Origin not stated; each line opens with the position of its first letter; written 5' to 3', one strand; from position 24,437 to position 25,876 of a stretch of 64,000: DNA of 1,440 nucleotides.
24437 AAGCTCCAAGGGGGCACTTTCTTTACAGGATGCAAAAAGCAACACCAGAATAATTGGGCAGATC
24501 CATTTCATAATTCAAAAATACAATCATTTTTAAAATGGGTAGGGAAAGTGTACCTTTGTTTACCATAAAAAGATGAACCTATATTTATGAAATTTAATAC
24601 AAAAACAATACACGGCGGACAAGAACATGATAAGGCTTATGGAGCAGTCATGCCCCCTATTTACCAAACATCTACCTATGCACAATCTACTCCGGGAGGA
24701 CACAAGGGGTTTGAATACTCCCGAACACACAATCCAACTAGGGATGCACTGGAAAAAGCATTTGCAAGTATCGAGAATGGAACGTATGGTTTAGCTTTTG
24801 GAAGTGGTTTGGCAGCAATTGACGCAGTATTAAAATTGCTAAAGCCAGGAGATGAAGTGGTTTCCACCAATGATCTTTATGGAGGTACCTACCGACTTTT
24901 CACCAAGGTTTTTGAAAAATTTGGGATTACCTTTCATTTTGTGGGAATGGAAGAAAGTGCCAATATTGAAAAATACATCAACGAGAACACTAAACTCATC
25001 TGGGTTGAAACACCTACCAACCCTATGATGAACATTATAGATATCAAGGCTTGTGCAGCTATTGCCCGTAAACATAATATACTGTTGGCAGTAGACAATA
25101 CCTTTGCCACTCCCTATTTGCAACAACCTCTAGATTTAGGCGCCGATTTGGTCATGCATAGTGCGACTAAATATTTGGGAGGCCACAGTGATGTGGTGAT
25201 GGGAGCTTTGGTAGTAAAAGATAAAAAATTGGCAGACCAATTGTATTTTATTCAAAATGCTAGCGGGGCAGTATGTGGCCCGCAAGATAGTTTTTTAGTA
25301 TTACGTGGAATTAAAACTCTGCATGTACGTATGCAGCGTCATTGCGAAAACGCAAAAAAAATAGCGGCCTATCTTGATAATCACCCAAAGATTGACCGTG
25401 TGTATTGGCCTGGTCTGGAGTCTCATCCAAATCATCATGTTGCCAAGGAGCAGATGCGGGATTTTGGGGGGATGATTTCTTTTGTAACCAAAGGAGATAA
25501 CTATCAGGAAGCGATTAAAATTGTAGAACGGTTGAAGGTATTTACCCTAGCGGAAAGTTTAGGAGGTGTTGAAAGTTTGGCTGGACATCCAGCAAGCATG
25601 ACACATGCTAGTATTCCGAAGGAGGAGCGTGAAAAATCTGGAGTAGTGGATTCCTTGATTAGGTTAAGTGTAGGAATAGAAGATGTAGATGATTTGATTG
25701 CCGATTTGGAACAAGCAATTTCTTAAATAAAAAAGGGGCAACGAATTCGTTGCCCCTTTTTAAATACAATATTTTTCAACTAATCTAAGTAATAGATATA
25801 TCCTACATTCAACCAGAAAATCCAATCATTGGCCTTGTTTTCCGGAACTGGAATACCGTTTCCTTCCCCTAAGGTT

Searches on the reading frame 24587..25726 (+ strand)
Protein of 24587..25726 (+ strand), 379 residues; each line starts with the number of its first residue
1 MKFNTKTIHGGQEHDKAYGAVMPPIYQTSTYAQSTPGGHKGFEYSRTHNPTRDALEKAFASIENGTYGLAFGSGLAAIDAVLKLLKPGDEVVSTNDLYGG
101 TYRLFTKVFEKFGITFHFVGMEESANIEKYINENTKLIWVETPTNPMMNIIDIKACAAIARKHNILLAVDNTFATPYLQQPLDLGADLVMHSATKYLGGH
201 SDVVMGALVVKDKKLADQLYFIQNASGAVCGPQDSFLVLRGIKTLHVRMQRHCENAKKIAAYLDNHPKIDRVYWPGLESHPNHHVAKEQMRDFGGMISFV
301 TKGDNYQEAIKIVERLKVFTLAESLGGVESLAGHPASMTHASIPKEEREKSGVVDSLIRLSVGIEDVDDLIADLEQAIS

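Call 27: search_protein_families(library=pfam, proteins=[window:24587-25726:+], max_evalue=0.001)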
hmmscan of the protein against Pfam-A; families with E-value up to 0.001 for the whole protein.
window:24587-25726:+ (379 aa): 5 families
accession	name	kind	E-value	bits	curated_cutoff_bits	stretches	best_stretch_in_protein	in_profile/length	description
PF01053.26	Cys_Met_Meta_PP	-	7.8e-163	541.9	27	1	5-378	2-380/381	Cys/Met metabolism PLP-dependent enzyme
PF00266.25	Aminotran_5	-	1.6e-06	27.8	21.5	1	80-199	80-205/371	Aminotransferase class-V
PF06838.17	Met_gamma_lyase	-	2.8e-06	26.6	24.2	1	50-217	55-244/405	Methionine gamma-lyase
PF01041.23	DegT_DnrJ_EryC1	-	1.3e-05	25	19.8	1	49-179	23-156/360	DegT/DnrJ/EryC1/StrS aminotransferase family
PF00155.27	Aminotran_1_2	-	2.1e-05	24.4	19.7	1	65-181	64-196/361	Aminotransferase class I and II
